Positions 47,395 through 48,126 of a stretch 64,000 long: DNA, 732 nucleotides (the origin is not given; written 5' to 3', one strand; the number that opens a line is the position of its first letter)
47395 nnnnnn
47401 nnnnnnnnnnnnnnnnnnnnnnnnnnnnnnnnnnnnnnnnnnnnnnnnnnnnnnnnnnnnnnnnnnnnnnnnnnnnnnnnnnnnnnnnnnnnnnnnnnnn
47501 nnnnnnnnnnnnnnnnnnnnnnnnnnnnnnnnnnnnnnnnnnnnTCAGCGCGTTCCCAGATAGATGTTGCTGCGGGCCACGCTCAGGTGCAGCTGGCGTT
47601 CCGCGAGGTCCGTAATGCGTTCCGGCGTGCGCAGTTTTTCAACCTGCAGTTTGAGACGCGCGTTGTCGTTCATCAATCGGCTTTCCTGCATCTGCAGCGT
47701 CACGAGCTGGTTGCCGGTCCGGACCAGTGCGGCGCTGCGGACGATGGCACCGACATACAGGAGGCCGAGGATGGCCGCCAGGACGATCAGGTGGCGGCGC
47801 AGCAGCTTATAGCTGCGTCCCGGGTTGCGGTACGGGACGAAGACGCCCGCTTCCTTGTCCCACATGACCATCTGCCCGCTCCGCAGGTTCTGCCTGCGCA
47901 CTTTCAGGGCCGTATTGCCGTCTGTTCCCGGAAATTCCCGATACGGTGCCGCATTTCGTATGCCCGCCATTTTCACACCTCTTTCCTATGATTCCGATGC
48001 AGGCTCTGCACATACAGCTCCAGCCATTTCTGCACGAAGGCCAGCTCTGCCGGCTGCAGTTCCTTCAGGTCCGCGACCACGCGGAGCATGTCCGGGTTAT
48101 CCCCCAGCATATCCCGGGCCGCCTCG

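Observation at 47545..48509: XRE repressor coupled to an orphan FtsL-like protein outside the dcw cluster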

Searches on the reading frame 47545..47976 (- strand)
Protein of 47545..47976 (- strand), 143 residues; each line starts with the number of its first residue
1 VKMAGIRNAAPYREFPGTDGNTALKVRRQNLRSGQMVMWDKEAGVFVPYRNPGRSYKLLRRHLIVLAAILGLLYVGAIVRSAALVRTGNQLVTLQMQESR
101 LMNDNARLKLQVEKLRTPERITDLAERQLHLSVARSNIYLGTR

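Call 4: search_protein_families(library=pfam, proteins=[window:47545-47976:-], max_evalue=1)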
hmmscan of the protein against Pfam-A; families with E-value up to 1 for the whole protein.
window:47545-47976:- (143 aa): 3 families
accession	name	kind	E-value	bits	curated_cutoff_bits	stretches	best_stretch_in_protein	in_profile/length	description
PF04977.20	DivIC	-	3.2e-05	24.1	28.9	1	81-139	16-75/80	Septum formation initiator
PF17552.7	DUF5464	-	0.18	12.5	25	1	58-88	4-34/51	Family of unknown function (DUF5464)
PF06156.18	YabA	-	0.26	12.4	30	1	86-119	19-52/103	Initiation control protein YabA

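Call 5: search_protein_families(library=ncbifam, proteins=[window:47545-47976:-], max_evalue=1)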
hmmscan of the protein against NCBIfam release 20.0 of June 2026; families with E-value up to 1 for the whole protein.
window:47545-47976:- (143 aa): 3 families
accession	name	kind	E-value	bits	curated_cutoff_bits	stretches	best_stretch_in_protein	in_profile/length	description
TIGR02209.1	ftsL_broad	equivalog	2.4e-10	40.2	42.45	1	64-138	6-80/85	cell division protein FtsL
NF053549.1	FtsL_Actino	equivalog_domain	4.3e-07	29.7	55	1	63-128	4-68/83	cell division protein FtsL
NF010532.0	PRK13922.9-3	equivalog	0.15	11.1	243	1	86-128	55-97/280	rod shape-determining protein MreC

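Call 7: find_homologous_proteins(query=window:47545-47976:-)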
Query window:47545-47976:- (143 aa): 5 proteins with E <= 0.001 among 76 candidates.
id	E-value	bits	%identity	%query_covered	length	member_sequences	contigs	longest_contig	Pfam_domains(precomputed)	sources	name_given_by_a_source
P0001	2.2e-84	298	100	99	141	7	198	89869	PF04977.21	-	-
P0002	7.4e-64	232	79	99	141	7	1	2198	PF04977.21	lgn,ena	-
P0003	1.2e-40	157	56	99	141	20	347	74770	PF04977.21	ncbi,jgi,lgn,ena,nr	ncbi:MAG: septum formation initiator family protein [Succiniclasticum sp.]|nr:septum formation initi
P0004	2.0e-38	149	54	99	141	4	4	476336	PF04977.21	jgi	jgi:cell division protein FtsL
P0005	1.6e-31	127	76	58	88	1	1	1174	-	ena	-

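Call 9: find_encoding_contigs(protein=P0004, flank=10000, max_places=4)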
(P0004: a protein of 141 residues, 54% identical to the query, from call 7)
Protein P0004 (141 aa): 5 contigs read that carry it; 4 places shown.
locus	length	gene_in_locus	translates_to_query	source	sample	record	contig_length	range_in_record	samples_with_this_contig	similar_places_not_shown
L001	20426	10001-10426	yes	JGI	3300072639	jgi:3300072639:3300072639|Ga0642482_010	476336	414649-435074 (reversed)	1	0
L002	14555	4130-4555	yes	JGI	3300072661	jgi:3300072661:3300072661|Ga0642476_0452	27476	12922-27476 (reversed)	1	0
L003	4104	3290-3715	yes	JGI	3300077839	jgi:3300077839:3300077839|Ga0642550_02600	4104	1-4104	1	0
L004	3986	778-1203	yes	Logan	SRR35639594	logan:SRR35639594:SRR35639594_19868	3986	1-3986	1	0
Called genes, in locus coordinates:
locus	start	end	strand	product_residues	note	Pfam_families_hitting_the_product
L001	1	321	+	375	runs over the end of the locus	PF21571:ArgZ-like_C_1st (weak), PF21570:ArgZ-like_C_2nd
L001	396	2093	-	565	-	PF07992:Pyr_redox_2, PF13738:Pyr_redox_3 (faint), PF00070:Pyr_redox, PF01266:DAO (weak), PF13450:NAD_binding_8 (weak), PF02852:Pyr_redox_dim, PF00581:Rhodanese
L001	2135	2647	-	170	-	PF09719:C_GCAxxG_C_C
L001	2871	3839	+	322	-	PF02424:ApbE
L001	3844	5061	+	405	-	PF12801:Fer4_5, PF04205:FMN_bind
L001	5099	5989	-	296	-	PF00126:HTH_1, PF03466:LysR_substrate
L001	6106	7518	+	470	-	PF00474:SSF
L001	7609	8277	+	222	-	PF00702:Hydrolase, PF12710:HAD, PF13419:HAD_2, PF25109:HAD_PNKP (faint), PF13242:Hydrolase_like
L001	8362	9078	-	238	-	PF14353:CpXC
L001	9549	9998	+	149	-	-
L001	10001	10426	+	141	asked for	PF04977:DivIC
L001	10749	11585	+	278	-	PF01980:TrmO_N, PF18389:TrmO_C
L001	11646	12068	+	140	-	PF13279:4HBT_2, PF03061:4HBT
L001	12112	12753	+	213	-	PF01996:F420_ligase (weak)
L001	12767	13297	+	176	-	-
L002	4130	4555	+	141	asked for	PF04977:DivIC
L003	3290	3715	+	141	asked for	PF04977:DivIC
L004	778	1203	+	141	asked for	PF04977:DivIC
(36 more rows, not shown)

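Call 10: find_encoding_contigs(protein=P0003, flank=10000, max_places=5)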
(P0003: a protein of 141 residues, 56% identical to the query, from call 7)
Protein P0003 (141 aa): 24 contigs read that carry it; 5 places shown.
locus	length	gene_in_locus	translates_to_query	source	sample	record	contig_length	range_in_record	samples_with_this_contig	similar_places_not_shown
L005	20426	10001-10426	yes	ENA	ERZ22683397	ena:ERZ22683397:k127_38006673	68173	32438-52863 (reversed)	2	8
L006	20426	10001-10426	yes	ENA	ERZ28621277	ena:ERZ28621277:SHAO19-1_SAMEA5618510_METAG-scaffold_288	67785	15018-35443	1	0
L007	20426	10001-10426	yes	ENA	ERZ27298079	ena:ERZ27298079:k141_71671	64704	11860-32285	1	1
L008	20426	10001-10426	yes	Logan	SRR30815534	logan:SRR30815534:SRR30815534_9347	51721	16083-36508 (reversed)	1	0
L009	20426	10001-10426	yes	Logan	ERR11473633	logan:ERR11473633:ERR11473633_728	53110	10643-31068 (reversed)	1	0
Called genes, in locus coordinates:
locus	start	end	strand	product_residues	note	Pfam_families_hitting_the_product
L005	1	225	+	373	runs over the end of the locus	PF21571:ArgZ-like_C_1st (weak), PF21570:ArgZ-like_C_2nd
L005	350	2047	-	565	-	PF03486:HI0933_like (faint), PF07992:Pyr_redox_2, PF13450:NAD_binding_8 (faint), PF13738:Pyr_redox_3 (faint), PF00070:Pyr_redox, PF01266:DAO (weak), PF02852:Pyr_redox_dim, PF00581:Rhodanese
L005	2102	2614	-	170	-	PF09719:C_GCAxxG_C_C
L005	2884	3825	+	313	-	PF02424:ApbE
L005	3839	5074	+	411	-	PF12801:Fer4_5, PF04205:FMN_bind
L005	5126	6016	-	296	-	PF00126:HTH_1, PF03466:LysR_substrate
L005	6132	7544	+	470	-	PF00474:SSF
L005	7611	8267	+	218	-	PF00702:Hydrolase, PF12710:HAD, PF13419:HAD_2, PF25109:HAD_PNKP (faint), PF13242:Hydrolase_like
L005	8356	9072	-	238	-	PF14353:CpXC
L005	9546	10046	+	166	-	-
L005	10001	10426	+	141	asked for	PF04977:DivIC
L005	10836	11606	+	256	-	PF01980:TrmO_N, PF18389:TrmO_C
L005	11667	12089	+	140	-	PF13279:4HBT_2, PF03061:4HBT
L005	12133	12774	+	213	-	-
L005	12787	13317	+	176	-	-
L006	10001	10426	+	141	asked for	PF04977:DivIC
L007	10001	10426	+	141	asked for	PF04977:DivIC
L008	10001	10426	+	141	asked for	PF04977:DivIC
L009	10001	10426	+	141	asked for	PF04977:DivIC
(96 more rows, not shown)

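Call 18: search_solved_structures(query=A1, max_evalue=10, show_alignments=2)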
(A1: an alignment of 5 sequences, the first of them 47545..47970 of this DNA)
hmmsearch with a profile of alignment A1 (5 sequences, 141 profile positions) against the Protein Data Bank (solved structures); distinct sequences matched with E-value up to 10: 3.
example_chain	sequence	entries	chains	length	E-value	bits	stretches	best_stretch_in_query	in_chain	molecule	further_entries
8bk2_A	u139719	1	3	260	0.1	15.7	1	87-127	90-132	Factor H-binding protein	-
4ayn_A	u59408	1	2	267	0.12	15.4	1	87-127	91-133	FACTOR H-BINDING PROTEIN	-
4z3t_A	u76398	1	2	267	0.18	14.8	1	87-126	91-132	Factor H binding protein variant A10_001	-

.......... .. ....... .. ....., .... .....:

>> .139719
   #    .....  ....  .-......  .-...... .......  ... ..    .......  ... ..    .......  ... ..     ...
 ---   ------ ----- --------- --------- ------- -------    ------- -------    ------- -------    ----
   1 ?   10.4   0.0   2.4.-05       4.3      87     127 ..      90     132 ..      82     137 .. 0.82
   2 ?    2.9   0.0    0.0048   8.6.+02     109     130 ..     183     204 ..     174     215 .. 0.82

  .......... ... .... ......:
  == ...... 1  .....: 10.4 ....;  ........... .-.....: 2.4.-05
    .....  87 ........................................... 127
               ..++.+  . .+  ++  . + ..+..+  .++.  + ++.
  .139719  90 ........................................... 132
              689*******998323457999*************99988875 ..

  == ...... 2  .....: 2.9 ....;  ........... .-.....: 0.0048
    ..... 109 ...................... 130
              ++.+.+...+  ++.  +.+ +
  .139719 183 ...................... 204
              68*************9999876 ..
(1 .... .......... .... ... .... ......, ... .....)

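Call 20: search_protein_representatives(alignment_id=A1)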
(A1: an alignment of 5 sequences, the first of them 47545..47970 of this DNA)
Query: 5 sequences, 141 profile positions. Proteins with E-value up to 0.001 (for the whole library): 181; up to 1e-10: 42; up to 1e-30: 1. The best 150 are listed.
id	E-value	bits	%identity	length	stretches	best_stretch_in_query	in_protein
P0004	3.6e-75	266.7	-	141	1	1-141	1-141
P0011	1.3e-25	106.1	-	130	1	42-140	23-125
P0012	9.4e-25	103.3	-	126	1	51-140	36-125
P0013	3.1e-22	95.1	-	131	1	47-140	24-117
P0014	3.1e-21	91.9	-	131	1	38-140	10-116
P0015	1.4e-20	89.8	-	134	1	48-140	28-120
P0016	2.5e-19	85.7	-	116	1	52-139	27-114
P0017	4.3e-19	85.0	-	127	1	53-139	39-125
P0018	8.1e-19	84.1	-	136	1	52-139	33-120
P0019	9.6e-19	83.8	-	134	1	48-140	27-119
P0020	9.7e-19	83.8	-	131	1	55-140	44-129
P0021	3.1e-17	78.9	-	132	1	53-140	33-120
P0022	6.1e-17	78.0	-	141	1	49-139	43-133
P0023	4.9e-16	75.1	-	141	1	46-139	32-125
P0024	6.3e-16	74.7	-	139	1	47-139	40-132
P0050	2.6e-11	59.7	-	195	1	19-140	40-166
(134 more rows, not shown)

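Call 21: list_cluster_members(proteins=[P0011, P0012, P0013, P0014, P0015, P0016, P0017, P0018, P0019, P0020])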
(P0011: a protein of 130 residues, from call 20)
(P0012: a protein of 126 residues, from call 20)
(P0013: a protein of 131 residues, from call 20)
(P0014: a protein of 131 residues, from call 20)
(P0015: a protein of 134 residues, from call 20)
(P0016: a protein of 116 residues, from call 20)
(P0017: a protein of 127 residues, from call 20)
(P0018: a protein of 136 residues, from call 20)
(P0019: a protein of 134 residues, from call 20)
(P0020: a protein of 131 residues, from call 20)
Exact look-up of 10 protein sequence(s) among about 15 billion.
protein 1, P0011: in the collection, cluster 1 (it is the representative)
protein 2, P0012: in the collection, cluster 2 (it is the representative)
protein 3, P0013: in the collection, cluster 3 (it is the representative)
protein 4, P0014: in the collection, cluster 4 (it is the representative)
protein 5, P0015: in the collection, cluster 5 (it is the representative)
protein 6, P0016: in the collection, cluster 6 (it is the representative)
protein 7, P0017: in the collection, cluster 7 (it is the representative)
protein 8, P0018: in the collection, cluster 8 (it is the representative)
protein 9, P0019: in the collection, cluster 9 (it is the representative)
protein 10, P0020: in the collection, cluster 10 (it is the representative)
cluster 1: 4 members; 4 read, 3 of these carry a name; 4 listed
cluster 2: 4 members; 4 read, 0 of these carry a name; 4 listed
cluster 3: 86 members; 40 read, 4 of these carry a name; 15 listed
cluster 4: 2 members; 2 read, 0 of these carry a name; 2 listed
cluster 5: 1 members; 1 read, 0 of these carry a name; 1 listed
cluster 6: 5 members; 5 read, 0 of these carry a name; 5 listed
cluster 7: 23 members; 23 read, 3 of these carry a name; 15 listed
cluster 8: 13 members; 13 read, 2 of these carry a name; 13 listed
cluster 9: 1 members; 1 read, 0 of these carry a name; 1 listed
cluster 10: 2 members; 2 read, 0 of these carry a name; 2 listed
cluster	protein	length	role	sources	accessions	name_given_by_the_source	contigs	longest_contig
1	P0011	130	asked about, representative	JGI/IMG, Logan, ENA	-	cell division protein FtsL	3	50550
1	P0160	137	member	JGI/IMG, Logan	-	cell division protein FtsL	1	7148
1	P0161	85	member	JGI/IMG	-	hypothetical protein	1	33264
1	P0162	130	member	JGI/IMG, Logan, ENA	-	-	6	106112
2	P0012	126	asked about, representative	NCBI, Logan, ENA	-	-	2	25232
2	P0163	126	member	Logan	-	-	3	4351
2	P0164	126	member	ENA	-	-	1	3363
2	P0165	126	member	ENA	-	-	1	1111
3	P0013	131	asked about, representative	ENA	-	-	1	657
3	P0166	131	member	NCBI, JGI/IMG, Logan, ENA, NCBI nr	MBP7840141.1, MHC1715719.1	MAG: cell division protein FtsL [Acidaminococcaceae bacterium] | cell division protein FtsL | cell division protein FtsL [Acidaminococcaceae bacterium]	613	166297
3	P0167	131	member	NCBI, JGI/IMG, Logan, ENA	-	cell division protein FtsL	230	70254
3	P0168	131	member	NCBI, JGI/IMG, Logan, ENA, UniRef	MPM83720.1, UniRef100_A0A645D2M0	Cell division protein FtsL [bioreactor metagenome] | Cell division protein FtsL n=1 Tax=bioreactor metagenome TaxID=1076179 ...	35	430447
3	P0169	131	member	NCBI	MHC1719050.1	MAG: hypothetical protein AB9883_10435 [Acidaminococcaceae bacterium]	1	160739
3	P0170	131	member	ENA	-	-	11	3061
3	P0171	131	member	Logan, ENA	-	-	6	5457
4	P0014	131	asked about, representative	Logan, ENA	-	-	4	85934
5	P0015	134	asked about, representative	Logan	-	-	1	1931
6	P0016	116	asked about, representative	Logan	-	-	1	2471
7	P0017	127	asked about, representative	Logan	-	-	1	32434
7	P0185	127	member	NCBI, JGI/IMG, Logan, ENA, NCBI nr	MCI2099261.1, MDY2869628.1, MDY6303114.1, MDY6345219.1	MAG: cell division protein FtsL [Succiniclasticum sp.] | cell division protein ftsL | cell division protein FtsL [Succiniclasticum sp.]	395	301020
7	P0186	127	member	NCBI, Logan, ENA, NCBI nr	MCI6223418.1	MAG: cell division protein FtsL [Selenomonadales bacterium] | cell division protein FtsL [Selenomonadales bacterium]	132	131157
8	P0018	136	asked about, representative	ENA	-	-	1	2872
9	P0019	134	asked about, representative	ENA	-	-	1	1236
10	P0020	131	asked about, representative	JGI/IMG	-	-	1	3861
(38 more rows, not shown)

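Call 22: find_encoding_contigs(protein=P0185, flank=8000, max_places=3)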
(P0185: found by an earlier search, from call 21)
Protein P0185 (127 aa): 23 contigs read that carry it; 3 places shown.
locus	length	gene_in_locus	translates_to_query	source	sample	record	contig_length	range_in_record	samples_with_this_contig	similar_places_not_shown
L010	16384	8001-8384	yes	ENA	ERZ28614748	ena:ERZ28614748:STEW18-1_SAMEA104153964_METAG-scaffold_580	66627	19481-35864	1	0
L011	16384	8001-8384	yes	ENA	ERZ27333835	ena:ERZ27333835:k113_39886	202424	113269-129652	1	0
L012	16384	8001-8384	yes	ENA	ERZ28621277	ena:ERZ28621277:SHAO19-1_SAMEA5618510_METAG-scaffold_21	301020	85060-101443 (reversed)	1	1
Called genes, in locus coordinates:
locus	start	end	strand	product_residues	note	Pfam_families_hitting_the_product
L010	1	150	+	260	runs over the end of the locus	PF14622:Ribonucleas_3_3, PF00636:Ribonuclease_3, PF00035:dsrm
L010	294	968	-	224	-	PF13483:Lactamase_B_3, PF00753:Lactamase_B, PF12706:Lactamase_B_2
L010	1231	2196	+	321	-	PF01832:Glucosaminidase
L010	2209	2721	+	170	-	PF00588:SpoU_methylase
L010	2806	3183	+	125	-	PF01242:PTPS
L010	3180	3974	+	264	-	PF02649:GCHY-1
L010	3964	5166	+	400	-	PF00809:Pterin_bind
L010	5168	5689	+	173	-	PF01288:HPPK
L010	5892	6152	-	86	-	PF08984:DUF1858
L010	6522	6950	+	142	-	PF02381:MraZ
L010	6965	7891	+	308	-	PF01795:Methyltransf_5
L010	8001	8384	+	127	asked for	PF04977:DivIC (weak)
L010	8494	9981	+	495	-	PF01225:Mur_ligase, PF08245:Mur_ligase_M, PF02875:Mur_ligase_C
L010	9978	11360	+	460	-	PF01225:Mur_ligase, PF08245:Mur_ligase_M, PF02875:Mur_ligase_C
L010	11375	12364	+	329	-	PF10555:MraY_sig1 (weak), PF00953:Glycos_transf_4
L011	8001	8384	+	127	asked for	PF04977:DivIC (weak)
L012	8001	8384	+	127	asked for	PF04977:DivIC (weak)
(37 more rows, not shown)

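Call 25: find_encoding_contigs(protein=P0011, flank=5000, max_places=2)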
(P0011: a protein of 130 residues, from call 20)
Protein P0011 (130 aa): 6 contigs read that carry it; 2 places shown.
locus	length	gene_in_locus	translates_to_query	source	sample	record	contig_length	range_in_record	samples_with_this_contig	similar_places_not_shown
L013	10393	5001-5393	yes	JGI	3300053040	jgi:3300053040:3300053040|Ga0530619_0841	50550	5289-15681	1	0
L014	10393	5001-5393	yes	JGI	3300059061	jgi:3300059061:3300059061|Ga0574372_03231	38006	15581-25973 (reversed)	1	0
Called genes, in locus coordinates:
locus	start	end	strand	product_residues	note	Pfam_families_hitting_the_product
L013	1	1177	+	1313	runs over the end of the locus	PF04851:ResIII, PF07669:Eco57I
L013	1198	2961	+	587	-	-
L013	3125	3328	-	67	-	PF08984:DUF1858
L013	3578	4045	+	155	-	PF02381:MraZ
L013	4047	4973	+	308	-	PF01795:Methyltransf_5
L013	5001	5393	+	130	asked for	PF04977:DivIC (weak)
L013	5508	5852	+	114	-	PF01225:Mur_ligase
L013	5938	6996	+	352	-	PF08245:Mur_ligase_M, PF02875:Mur_ligase_C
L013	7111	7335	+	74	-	PF01225:Mur_ligase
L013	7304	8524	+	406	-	PF08245:Mur_ligase_M, PF02875:Mur_ligase_C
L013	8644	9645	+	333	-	PF00953:Glycos_transf_4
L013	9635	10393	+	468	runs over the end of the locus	PF21799:MurD-like_N (weak), PF08245:Mur_ligase_M, PF02875:Mur_ligase_C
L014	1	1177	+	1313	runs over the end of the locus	PF04851:ResIII, PF07669:Eco57I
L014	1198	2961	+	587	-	-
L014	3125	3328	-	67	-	PF08984:DUF1858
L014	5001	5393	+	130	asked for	PF04977:DivIC (weak)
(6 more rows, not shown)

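Call 26: find_encoding_contigs(protein=P0012, flank=5000, max_places=2)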
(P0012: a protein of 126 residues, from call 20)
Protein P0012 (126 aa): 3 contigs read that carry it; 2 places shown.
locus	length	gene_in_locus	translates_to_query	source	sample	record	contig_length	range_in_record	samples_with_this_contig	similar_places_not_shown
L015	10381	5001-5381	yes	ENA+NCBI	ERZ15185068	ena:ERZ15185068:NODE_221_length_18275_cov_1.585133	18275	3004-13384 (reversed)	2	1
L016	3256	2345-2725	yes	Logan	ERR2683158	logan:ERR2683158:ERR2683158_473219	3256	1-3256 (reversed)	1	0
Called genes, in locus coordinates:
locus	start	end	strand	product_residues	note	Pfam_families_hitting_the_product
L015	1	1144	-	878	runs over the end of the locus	PF00403:HMA, PF19991:HMA_2 (faint), PF00122:E1-E2_ATPase, PF00702:Hydrolase, PF08282:Hydrolase_3 (faint), PF00403:HMA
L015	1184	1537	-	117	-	PF02583:Trns_repr_metal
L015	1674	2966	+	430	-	PF16656:Pur_ac_phosph_N, PF00149:Metallophos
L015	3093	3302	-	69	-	PF08984:DUF1858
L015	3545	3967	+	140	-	PF02381:MraZ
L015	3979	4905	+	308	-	PF01795:Methyltransf_5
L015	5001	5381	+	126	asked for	PF04977:DivIC (weak)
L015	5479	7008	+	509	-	PF01225:Mur_ligase, PF08245:Mur_ligase_M, PF02875:Mur_ligase_C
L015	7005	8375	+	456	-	PF01225:Mur_ligase, PF08245:Mur_ligase_M, PF02875:Mur_ligase_C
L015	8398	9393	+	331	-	PF00953:Glycos_transf_4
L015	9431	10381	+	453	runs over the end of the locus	PF21799:MurD-like_N, PF08245:Mur_ligase_M, PF02875:Mur_ligase_C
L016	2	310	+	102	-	?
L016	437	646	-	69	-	PF08984:DUF1858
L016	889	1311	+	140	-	PF02381:MraZ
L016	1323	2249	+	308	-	PF01795:Methyltransf_5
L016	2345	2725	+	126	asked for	PF04977:DivIC (weak)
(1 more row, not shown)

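Call 28: find_related_loci(query=A1, collection=genome_contigs, flank=3000)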
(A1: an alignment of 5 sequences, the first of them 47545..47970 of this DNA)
Query A1 (141 aa) in genome_contigs; peptide patterns used: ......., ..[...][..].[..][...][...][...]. (x = any residue, [..] = any of these).
28 stretches matched a pattern; 3 encode a relative of the query (tblastn E <= 1e-3); 3 distinct loci.
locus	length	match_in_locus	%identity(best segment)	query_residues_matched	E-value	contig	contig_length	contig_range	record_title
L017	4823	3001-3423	80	1-141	4e-74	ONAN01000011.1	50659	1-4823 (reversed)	uncultured Selenomonadales bacterium isolate RUG113 genome assembly, contig: scaffold_596, whole genome shotgun sequence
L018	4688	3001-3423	56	1-141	3e-44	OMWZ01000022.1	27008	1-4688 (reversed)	uncultured Selenomonadales bacterium isolate RUG048 genome assembly, contig: scaffold_1432, whole genome shotgun sequenc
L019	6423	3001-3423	55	1-141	4e-43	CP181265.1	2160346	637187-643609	MAG: Succiniclasticum sp. isolate UW_FK_SUCC1_1 chromosome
